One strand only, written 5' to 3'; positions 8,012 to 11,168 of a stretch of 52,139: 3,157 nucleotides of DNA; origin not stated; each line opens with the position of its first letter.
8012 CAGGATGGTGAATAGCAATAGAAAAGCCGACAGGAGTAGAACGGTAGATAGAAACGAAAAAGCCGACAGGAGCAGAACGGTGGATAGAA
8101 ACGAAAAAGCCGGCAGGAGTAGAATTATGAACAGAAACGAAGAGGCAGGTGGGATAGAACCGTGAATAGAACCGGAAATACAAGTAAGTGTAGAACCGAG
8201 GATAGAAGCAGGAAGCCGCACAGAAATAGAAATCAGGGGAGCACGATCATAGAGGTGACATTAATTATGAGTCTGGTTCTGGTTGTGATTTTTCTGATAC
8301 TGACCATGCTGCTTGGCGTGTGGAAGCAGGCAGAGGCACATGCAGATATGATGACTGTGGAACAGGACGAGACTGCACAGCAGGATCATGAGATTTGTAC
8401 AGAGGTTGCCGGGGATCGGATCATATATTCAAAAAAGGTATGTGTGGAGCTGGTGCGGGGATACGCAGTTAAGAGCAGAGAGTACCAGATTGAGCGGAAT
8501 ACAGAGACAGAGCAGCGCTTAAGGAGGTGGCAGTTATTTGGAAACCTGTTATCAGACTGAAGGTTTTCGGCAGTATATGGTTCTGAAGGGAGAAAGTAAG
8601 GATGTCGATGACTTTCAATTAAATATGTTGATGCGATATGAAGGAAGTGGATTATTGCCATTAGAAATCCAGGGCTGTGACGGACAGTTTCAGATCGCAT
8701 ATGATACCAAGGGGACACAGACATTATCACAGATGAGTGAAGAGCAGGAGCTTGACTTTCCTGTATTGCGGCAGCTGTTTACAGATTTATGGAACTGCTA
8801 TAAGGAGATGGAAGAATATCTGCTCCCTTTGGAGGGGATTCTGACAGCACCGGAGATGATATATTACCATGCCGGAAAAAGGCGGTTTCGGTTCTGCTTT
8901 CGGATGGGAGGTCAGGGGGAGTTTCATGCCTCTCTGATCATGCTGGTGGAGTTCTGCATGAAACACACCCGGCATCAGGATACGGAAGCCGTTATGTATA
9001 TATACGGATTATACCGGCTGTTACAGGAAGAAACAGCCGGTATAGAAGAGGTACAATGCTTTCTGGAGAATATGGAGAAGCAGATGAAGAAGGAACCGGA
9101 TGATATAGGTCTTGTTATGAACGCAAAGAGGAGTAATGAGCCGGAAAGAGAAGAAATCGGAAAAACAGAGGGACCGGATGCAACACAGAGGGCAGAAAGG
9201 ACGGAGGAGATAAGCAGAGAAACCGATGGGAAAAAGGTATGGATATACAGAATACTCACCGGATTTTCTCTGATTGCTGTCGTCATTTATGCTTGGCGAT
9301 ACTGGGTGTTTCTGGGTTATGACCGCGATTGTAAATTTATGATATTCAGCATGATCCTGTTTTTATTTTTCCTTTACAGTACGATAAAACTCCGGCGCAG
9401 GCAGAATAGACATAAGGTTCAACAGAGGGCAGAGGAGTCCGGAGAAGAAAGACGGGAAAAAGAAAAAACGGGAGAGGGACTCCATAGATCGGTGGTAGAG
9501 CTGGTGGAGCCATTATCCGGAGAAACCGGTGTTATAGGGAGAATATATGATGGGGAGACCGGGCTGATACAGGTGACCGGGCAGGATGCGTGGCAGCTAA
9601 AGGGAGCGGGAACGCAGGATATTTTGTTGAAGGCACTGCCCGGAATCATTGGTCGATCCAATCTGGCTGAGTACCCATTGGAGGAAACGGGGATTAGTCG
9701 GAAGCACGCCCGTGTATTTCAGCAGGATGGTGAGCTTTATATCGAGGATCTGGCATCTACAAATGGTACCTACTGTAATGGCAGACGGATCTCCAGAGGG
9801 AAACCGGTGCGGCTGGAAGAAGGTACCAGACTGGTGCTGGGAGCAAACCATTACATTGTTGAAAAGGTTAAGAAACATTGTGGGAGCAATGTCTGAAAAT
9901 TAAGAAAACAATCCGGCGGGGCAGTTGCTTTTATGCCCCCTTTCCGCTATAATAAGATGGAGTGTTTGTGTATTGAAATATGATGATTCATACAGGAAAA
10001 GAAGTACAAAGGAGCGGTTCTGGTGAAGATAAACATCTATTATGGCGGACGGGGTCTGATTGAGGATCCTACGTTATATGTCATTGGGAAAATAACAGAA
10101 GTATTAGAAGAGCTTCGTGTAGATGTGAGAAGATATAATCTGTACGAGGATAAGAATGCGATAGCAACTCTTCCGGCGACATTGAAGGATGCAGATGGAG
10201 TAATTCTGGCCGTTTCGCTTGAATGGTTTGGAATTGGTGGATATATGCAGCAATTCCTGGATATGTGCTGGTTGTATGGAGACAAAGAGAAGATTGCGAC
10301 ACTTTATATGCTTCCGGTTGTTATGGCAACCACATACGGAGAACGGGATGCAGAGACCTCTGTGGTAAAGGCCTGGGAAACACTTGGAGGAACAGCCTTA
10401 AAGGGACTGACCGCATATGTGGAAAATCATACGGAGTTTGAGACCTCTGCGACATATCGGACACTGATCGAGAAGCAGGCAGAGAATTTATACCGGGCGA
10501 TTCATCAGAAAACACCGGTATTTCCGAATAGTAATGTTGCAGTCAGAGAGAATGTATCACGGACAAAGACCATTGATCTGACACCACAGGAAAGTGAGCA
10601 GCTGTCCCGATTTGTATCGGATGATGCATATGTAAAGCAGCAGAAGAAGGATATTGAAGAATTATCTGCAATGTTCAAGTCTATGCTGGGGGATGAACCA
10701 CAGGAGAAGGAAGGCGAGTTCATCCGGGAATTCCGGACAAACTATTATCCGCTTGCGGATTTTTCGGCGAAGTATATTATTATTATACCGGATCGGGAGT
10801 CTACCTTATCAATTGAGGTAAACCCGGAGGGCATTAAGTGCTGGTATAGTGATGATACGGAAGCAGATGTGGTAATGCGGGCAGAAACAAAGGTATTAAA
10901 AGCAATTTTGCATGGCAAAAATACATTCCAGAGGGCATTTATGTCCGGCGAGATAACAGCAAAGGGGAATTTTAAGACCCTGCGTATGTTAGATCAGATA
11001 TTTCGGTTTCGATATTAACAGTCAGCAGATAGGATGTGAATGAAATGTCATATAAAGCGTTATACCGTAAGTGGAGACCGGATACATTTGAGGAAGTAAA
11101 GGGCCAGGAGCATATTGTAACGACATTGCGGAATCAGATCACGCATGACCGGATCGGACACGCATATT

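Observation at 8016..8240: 36-bp x 6 tandem repeat encoding a 12-aa repeat in front of the second pseudopilin, broken by a 1-nt deletion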

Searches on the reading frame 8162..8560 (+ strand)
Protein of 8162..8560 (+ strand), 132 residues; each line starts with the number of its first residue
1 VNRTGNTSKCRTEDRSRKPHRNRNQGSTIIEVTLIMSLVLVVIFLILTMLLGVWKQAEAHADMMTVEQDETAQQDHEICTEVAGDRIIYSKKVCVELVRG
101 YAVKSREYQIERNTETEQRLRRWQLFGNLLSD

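Call 5: search_protein_families(library=pfam, proteins=[window:8162-8560:+], max_evalue=0.1)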
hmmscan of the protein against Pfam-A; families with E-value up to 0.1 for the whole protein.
window:8162-8560:+ (132 aa): 6 families
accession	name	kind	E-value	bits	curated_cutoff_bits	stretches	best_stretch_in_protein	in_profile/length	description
PF20540.3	DUF6755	-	0.0077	16.9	27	1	21-56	5-41/75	Family of unknown function (DUF6755)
PF02203.21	TarH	-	0.022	15.1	25.2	1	30-75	7-52/177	Tar ligand binding domain homologue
PF05478.16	Prominin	-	0.039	12.5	34.3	1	27-62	416-451/799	Prominin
PF07811.17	TadE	-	0.047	14.3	22.9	1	26-57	1-32/43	TadE-like protein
PF15102.11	TMEM154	-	0.091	13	30.3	0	16-81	51-114/153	TMEM154 protein family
PF11837.13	INV_N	-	0.095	13.7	27.8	0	17-77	13-67/109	Beta-fructofuranosidase, N-terminal domain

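Call 7: find_encoding_contigs(protein=window:8162-8560:+, flank=6000, max_places=10)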
Protein window:8162-8560:+ (132 aa): 23 contigs read that carry it; 10 places shown.
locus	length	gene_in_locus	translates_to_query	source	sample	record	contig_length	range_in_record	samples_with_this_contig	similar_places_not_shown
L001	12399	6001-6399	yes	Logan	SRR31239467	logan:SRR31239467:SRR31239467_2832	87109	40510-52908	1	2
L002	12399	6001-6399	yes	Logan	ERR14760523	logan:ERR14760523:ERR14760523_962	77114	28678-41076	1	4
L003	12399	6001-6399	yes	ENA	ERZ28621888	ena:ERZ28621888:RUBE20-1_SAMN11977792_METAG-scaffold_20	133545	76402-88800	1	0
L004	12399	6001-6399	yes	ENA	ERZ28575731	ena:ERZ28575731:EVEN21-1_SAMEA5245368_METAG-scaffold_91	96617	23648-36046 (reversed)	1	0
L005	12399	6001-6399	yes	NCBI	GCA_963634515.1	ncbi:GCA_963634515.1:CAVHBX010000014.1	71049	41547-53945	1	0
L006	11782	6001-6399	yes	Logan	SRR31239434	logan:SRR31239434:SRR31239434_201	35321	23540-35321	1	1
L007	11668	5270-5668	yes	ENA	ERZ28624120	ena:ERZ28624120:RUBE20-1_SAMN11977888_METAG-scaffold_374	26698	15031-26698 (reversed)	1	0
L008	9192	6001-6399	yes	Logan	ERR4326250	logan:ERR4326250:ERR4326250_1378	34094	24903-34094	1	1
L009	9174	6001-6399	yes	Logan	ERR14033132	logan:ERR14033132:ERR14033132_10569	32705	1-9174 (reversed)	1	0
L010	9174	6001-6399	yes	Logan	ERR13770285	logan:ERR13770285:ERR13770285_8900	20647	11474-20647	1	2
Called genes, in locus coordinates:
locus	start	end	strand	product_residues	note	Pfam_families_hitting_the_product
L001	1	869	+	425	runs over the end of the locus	PF12775:AAA_7 (faint), PF00437:T2SSE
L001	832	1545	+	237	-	PF00482:T2SSF (weak)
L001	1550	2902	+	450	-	PF00482:T2SSF (weak)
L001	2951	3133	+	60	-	PF16982:Flp1_like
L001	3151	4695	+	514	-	PF18960:DUF5702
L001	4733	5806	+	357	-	-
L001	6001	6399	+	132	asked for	-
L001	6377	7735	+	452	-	PF19909:DUF6382, PF16697:Yop-YscD_cpl (weak), PF00498:FHA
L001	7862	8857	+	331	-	PF02036:SCP2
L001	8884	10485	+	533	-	PF06068:TIP49 (faint), PF13177:DNA_pol3_delta2, PF00004:AAA, PF13401:AAA_22 (faint), PF22608:DNAX_ATPase_lid, PF12169:DNA_pol3_gamma3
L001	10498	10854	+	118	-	PF02575:YbaB_DNA_bd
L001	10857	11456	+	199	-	PF21176:RecR_HhH, PF02132:RecR_ZnF, PF13662:Toprim_4, PF01751:Toprim, PF21175:RecR_C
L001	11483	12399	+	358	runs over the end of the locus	PF00365:PFK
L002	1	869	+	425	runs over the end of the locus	PF12775:AAA_7 (faint), PF00437:T2SSE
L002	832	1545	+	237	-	PF00482:T2SSF (weak)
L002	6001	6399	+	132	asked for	-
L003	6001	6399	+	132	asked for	-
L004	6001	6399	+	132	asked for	-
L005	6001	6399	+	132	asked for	-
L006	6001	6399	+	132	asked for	-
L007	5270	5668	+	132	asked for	-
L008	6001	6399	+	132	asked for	-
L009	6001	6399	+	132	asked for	-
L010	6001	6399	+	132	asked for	-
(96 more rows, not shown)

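Call 17: find_related_loci(query=A1, collection=genome_contigs, flank=3000)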
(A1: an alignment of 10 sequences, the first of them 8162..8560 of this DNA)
Query A1 (132 aa) in genome_contigs; peptide patterns used: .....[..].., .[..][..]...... (x = any residue, [..] = any of these).
60 stretches matched a pattern; 4 encode a relative of the query (tblastn E <= 1e-3); 4 distinct loci.
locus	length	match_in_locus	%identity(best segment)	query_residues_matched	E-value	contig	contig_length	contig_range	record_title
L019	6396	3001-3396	92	1-132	4e-80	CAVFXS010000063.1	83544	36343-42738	Bacteroidales bacterium H4 isolate H07667-L1_cleanbin_000006 genome assembly, contig: Spades_H07667-L1_contig_159, whole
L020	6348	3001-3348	66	17-132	3e-38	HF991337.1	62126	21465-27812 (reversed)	Clostridium sp. CAG:632 genomic scaffold, scf103, whole genome shotgun sequence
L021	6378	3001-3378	36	9-132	4e-24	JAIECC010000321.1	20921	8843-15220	MAG: Lachnospiraceae bacterium isolate SC0385_S15_2 SC0385_S15_2_contig_321, whole genome shotgun sequence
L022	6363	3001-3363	40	21-128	1e-23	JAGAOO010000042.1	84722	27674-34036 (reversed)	MAG: Lachnospiraceae bacterium isolate RGIG8631 Water_deer_Cecum.Co__c567272, whole genome shotgun sequence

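Call 35: search_protein_families(library=pfam, alignment_id=A1, max_evalue=0.1)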
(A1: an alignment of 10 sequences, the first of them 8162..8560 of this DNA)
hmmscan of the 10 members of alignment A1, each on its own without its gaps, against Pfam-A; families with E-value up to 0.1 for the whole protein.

A. member 1, window:8162-8560:+ (132 aa): 6 families
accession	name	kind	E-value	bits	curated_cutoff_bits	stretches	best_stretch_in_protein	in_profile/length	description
PF20540.3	DUF6755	-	0.0077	16.9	27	1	21-56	5-41/75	Family of unknown function (DUF6755)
PF02203.21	TarH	-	0.022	15.1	25.2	1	30-75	7-52/177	Tar ligand binding domain homologue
PF05478.16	Prominin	-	0.039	12.5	34.3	1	27-62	416-451/799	Prominin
PF07811.17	TadE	-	0.047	14.3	22.9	1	26-57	1-32/43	TadE-like protein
PF15102.11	TMEM154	-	0.091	13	30.3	0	16-81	51-114/153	TMEM154 protein family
PF11837.13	INV_N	-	0.095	13.7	27.8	0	17-77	13-67/109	Beta-fructofuranosidase, N-terminal domain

B. families by the number of members that match (of 10 scanned): 9 families
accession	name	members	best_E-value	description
PF07811.17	TadE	4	0.018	TadE-like protein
PF20540.3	DUF6755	3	0.0063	Family of unknown function (DUF6755)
PF19699.4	CLSTN_C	2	0.017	Calsyntenin C-terminal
PF02203.21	TarH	1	0.022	Tar ligand binding domain homologue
PF05478.16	Prominin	1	0.039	Prominin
PF14242.11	DUF4342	1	0.061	Domain of unknown function (DUF4342)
PF25611.1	KCTD_C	1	0.078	KCTD C-terminal domain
PF15102.11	TMEM154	1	0.091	TMEM154 protein family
PF11837.13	INV_N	1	0.095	Beta-fructofuranosidase, N-terminal domain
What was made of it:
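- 8240..8560 (+): Mature second pseudopilin, beginning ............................. It has Glu5 and a long hydrophobic helix. The Pfam TadE match is below threshold (E = 0.018-0.047; calls 5, 35).
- On Pfam TadE (PF07811): The matched stretch, residues 26-57, is the expected N-terminal helix (calls 5, 35).
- Closest known: Class III. Different: The Pfam TadE model is matched only below threshold (calls 5, 35).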

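Call 49: search_protein_representatives(alignment_id=A1)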
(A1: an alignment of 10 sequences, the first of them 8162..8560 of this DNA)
Query: 10 sequences, 117 profile positions. Proteins with E-value up to 0.001 (for the whole library): 75; up to 1e-10: 25; up to 1e-30: 8. The best 75 are listed.
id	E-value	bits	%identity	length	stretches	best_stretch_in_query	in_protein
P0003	2.0e-61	221.4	-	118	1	1-117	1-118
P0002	2.9e-57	208.0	-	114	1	5-117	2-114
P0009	2.3e-48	179.3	-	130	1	1-116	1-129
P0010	1.8e-33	131.3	-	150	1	4-116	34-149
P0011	6.5e-32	126.2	-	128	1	6-117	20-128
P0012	6.8e-32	126.2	-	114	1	2-114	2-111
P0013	1.6e-31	125.0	-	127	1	6-116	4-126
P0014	3.1e-31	124.0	-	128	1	6-117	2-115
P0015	2.2e-30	121.3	-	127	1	7-117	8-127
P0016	2.3e-30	121.2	-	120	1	3-115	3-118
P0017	1.9e-28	115.0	-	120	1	4-117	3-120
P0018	2.1e-28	114.9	-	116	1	2-115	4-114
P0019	3.0e-25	104.7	-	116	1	7-116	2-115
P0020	9.9e-25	103.1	-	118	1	7-116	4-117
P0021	1.5e-24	102.5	-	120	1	6-116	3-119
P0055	3.6e-05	40.0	-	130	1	5-113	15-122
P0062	1.3e-04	38.2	-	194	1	3-112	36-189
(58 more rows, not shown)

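Call 51: find_encoding_contigs(protein=P0055, flank=2500, max_places=3)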
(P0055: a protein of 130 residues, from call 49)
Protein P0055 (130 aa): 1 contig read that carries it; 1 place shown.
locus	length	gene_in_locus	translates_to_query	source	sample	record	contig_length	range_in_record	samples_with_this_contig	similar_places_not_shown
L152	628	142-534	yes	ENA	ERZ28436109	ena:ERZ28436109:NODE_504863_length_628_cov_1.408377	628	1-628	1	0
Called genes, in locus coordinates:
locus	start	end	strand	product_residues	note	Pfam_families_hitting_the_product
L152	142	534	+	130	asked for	-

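Call 52: find_encoding_contigs(protein=P0062, flank=2500, max_places=3)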
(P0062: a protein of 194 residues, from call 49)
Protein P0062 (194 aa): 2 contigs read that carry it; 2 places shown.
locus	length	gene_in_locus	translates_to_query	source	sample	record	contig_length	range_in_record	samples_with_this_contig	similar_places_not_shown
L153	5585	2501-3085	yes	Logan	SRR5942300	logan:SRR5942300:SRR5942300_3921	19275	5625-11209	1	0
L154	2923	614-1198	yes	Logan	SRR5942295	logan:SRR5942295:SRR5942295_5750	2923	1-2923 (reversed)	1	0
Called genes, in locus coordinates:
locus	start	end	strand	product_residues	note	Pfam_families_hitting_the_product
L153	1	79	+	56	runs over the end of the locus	PF16982:Flp1_like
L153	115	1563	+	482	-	PF18960:DUF5702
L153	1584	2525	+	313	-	PF07811:TadE (weak)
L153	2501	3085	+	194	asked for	-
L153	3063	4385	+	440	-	PF19909:DUF6382, PF00498:FHA, PF16697:Yop-YscD_cpl (weak)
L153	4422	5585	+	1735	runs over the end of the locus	PF17802:SpaA (faint), PF18202:TQ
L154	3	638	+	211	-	?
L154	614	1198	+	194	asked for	-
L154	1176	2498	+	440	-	PF19909:DUF6382, PF00498:FHA, PF16697:Yop-YscD_cpl (weak)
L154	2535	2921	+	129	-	?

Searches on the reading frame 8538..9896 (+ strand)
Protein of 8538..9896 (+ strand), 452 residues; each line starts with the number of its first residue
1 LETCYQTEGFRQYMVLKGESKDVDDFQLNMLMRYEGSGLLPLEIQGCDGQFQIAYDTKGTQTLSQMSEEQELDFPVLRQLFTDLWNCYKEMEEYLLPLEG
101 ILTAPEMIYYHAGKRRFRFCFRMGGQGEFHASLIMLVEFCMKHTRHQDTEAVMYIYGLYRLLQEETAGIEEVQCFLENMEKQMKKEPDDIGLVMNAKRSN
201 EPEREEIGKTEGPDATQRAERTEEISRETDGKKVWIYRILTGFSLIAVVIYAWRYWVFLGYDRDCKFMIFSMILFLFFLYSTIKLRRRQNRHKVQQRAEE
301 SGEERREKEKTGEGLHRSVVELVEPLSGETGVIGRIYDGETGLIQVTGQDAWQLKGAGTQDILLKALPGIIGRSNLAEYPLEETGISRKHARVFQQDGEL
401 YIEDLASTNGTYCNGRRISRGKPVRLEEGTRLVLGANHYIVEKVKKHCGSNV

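Call 5: search_protein_families(library=pfam, proteins=[window:8538-9896:+], max_evalue=0.1)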
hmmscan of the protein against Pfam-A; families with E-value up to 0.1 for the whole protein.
window:8538-9896:+ (452 aa): 3 families
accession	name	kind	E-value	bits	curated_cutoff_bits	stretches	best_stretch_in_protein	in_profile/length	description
PF19909.4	DUF6382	-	4e-41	140.8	26.7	1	5-166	1-162/163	Domain of unknown function (DUF6382)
PF00498.31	FHA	-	7.7e-18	65.1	20.7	1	370-435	2-67/67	FHA domain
PF16697.10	Yop-YscD_cpl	-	1.4e-07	32.1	33.2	1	370-442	20-91/94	Inner membrane component of T3SS, cytoplasmic domain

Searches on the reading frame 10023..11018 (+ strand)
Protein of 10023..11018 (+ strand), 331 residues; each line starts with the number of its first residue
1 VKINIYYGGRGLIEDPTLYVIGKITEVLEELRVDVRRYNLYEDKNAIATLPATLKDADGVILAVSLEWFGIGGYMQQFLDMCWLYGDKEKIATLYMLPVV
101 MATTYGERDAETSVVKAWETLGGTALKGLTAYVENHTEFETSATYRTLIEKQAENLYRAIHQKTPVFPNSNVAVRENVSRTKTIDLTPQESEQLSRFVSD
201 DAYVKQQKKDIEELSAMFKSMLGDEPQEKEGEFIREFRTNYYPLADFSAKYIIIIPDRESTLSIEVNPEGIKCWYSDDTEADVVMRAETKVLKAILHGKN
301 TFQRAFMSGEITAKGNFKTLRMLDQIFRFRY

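Call 36: search_protein_families(library=pfam, proteins=[window:10023-11018:+], max_evalue=0.001)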
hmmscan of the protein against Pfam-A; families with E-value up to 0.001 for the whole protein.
window:10023-11018:+ (331 aa): 1 family
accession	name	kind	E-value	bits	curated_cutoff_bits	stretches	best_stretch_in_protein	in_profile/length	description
PF02036.22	SCP2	-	1.7e-08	35.2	21.3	1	247-327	19-100/101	SCP-2 sterol transfer family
